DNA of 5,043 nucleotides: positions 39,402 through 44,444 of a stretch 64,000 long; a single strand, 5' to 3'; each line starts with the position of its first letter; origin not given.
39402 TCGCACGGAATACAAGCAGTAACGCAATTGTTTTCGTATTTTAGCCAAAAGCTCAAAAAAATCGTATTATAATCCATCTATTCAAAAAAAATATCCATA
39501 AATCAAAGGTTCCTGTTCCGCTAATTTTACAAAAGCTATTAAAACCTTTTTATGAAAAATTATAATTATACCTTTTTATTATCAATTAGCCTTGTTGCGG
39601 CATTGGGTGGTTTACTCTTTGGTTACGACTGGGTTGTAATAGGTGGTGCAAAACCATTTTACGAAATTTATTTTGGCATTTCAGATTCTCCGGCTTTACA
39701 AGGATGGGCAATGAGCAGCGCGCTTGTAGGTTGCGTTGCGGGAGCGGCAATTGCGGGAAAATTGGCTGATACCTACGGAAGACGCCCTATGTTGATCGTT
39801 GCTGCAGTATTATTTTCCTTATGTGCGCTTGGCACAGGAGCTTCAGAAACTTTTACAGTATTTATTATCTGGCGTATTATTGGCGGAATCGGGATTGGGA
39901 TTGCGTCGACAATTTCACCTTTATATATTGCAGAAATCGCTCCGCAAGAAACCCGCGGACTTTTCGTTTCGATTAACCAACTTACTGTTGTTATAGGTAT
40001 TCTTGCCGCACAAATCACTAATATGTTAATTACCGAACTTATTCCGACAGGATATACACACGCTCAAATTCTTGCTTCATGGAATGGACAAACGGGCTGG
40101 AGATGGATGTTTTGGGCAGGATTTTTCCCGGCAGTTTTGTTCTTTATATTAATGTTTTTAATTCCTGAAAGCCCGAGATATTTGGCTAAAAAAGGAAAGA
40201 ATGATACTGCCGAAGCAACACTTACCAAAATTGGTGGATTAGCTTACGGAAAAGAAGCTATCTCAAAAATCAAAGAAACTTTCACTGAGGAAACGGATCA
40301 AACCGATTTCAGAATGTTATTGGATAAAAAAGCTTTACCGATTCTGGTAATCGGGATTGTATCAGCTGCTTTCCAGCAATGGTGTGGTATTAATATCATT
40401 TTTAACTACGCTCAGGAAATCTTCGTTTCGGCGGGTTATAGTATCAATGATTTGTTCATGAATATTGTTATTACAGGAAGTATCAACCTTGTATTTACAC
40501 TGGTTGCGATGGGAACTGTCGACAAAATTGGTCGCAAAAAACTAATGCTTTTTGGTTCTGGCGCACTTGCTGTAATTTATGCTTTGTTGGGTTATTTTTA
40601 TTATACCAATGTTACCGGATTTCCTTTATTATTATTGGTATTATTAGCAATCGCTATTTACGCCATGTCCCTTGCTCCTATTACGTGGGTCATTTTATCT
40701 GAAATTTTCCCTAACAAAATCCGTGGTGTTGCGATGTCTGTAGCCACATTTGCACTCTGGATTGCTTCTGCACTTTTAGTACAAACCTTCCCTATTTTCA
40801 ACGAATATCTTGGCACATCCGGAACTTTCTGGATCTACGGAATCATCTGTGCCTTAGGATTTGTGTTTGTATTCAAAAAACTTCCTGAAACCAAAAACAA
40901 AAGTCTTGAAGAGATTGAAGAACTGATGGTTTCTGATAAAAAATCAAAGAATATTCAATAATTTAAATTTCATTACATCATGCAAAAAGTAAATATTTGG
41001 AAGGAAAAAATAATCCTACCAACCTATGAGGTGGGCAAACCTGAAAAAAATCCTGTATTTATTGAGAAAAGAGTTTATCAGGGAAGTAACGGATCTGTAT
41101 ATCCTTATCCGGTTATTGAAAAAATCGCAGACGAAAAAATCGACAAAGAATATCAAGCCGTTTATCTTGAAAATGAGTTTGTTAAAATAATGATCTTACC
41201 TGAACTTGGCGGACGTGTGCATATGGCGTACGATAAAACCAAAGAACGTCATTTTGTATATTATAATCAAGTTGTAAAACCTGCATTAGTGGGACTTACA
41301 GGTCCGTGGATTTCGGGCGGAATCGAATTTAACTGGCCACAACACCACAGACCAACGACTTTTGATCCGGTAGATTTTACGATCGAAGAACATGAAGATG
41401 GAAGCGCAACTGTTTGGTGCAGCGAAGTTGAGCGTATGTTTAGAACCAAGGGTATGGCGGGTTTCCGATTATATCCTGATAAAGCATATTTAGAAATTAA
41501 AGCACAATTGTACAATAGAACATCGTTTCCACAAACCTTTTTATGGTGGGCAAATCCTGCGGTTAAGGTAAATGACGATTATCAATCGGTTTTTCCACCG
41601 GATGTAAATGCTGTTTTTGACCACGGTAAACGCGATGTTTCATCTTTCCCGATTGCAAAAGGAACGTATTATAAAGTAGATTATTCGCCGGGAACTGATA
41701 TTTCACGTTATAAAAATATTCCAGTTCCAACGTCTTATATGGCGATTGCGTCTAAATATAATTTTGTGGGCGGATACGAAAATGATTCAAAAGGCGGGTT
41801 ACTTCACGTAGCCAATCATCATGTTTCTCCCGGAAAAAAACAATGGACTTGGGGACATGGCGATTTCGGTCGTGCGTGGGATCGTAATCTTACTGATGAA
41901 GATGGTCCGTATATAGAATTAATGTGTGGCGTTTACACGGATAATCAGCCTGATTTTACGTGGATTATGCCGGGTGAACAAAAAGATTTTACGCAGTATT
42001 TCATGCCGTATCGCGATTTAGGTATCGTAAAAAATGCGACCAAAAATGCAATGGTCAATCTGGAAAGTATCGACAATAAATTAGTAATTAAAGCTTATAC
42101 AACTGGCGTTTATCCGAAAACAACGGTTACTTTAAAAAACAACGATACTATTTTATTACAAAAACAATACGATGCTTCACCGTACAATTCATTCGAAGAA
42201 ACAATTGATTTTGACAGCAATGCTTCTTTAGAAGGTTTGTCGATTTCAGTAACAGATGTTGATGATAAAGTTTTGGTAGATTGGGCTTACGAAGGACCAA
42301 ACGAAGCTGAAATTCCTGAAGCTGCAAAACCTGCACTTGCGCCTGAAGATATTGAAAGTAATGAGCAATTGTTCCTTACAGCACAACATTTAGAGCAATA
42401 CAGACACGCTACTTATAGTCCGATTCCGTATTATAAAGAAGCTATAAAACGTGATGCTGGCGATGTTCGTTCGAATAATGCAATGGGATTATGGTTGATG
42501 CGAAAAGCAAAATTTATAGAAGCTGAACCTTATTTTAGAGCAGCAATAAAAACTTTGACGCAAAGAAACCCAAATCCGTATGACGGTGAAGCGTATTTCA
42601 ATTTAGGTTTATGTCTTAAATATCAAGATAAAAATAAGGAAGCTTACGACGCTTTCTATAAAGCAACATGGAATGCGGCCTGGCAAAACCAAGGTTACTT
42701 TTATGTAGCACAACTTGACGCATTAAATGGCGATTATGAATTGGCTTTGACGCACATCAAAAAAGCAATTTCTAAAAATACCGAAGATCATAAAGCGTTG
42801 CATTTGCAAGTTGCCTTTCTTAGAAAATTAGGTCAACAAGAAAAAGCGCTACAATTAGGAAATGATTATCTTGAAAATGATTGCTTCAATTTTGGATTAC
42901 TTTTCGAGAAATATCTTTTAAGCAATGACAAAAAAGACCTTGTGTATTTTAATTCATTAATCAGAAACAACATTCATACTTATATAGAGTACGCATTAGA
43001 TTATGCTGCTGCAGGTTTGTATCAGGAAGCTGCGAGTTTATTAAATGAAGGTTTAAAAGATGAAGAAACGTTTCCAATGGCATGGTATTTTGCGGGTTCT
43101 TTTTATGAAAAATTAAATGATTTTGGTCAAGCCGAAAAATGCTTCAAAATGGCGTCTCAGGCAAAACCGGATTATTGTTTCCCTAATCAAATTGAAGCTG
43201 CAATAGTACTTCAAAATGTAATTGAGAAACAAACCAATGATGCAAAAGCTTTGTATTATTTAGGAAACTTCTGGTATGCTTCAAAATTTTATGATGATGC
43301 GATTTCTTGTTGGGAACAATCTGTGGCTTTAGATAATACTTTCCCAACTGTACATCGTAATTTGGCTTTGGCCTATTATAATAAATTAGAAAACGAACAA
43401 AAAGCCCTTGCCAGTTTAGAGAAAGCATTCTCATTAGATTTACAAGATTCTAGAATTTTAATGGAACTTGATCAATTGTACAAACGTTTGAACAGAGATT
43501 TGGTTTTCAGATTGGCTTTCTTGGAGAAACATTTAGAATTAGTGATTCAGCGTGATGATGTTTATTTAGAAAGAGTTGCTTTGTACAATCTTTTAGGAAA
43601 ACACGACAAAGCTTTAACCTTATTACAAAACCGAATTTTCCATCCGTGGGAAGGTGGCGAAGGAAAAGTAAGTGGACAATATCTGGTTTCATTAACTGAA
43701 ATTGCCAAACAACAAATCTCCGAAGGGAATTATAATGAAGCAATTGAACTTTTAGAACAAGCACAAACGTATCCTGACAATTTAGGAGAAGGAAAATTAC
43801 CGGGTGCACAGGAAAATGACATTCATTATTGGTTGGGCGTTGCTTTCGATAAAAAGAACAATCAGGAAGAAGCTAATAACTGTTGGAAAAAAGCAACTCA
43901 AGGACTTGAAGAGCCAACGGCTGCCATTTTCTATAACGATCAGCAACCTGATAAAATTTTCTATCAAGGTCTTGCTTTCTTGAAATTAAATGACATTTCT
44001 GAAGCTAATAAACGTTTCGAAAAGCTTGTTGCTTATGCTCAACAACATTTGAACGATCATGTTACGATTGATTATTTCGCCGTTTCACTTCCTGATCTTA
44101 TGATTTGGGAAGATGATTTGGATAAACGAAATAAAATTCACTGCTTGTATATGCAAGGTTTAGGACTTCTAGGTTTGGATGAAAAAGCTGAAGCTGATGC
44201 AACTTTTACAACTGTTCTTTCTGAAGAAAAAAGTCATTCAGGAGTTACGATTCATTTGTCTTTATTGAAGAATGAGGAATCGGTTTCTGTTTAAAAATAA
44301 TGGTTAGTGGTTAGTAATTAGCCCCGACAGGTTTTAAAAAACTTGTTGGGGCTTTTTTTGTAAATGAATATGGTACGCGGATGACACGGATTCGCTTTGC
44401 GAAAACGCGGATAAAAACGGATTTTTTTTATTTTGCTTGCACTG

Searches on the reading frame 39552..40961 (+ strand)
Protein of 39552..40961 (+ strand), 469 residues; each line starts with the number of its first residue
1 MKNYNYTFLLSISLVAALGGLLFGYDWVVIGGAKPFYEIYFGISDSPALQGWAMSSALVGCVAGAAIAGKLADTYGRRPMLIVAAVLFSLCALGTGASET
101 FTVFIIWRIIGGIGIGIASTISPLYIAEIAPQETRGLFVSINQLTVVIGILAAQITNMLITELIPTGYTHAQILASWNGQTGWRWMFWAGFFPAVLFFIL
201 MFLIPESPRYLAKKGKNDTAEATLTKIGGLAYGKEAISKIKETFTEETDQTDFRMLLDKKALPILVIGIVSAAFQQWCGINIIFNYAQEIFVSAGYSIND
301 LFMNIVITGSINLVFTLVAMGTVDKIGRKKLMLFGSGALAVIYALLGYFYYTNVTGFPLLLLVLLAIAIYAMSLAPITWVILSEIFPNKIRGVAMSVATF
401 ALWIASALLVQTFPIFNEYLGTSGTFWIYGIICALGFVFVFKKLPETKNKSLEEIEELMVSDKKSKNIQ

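Call 63: search_protein_families(library=pfam, proteins=[window:39552-40961:+], max_evalue=0.00001)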
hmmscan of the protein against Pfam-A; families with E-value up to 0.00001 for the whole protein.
window:39552-40961:+ (469 aa): 2 families
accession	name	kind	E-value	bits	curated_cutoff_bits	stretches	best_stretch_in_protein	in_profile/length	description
PF00083.30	Sugar_tr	-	2.3e-114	383.2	22.3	1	13-458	2-451/452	Sugar (and other) transporter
PF07690.21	MFS_1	-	3.5e-48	164.7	33.4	2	17-408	2-345/347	Major Facilitator Superfamily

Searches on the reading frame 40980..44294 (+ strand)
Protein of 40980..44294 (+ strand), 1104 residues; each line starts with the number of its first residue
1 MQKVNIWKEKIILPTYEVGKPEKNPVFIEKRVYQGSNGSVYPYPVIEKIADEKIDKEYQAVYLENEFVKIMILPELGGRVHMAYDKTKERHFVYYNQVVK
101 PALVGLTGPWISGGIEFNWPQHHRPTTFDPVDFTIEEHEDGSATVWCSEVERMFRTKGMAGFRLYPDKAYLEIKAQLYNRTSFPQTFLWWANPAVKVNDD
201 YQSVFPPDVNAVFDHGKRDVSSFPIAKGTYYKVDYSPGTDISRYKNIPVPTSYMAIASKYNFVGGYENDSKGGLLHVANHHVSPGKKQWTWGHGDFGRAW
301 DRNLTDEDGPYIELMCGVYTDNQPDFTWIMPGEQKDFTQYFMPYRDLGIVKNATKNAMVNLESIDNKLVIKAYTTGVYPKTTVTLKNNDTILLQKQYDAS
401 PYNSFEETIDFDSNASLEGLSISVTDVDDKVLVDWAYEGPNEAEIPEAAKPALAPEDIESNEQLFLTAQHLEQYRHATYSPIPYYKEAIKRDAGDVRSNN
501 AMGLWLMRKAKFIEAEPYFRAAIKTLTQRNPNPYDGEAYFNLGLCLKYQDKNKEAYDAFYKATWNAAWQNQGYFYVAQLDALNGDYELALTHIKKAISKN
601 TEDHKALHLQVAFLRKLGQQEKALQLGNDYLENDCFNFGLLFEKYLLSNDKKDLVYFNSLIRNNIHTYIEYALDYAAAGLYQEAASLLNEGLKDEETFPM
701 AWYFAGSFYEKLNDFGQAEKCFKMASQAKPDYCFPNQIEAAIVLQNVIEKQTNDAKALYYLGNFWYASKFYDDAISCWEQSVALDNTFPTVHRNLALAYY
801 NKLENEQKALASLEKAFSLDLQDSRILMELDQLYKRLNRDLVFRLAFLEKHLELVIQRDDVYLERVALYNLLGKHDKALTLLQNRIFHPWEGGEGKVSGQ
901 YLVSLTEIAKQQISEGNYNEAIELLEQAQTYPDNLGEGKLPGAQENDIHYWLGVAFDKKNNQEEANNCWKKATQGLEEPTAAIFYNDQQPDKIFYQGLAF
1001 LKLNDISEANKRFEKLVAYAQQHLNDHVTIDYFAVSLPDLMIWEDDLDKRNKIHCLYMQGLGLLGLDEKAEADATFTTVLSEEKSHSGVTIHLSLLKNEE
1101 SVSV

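Call 90: search_protein_families(library=pfam, proteins=[window:40980-44294:+], max_evalue=0.000001)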
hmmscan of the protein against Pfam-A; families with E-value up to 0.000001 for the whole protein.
window:40980-44294:+ (1104 aa): 10 families
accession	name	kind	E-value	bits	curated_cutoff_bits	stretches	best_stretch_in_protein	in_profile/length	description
PF17128.10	DUF5107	-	4.6e-58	197.1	24.4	1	39-340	5-306/310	Domain of unknown function (DUF5107)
PF07719.23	TPR_2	-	4.6e-24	82.9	27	0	755-787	1-33/34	Tetratricopeptide repeat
PF13424.12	TPR_12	-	3.2e-14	53.3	30.1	0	499-562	6-71/77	Tetratricopeptide repeat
PF13432.12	TPR_16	-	2e-13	50.9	32.7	0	672-731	4-63/65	Tetratricopeptide repeat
PF00515.34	TPR_1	-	5e-13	48.7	27.8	0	701-732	3-34/34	Tetratricopeptide repeat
PF13428.12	TPR_14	-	5.4e-13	48.7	23.5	0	668-706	4-42/44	Tetratricopeptide repeat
PF14559.12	TPR_19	-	1.3e-09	38.6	25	0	676-731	2-57/68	Tetratricopeptide repeat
PF13181.12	TPR_8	-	1.7e-09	37.5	25.7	0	701-731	3-33/34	Tetratricopeptide repeat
PF12895.13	ANAPC3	-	3.8e-08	33.9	27.2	0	740-816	8-82/82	Anaphase-promoting complex, cyclosome, subunit 3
PF13431.12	TPR_17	-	3.1e-07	30.6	24.4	0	594-625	3-34/34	Tetratricopeptide repeat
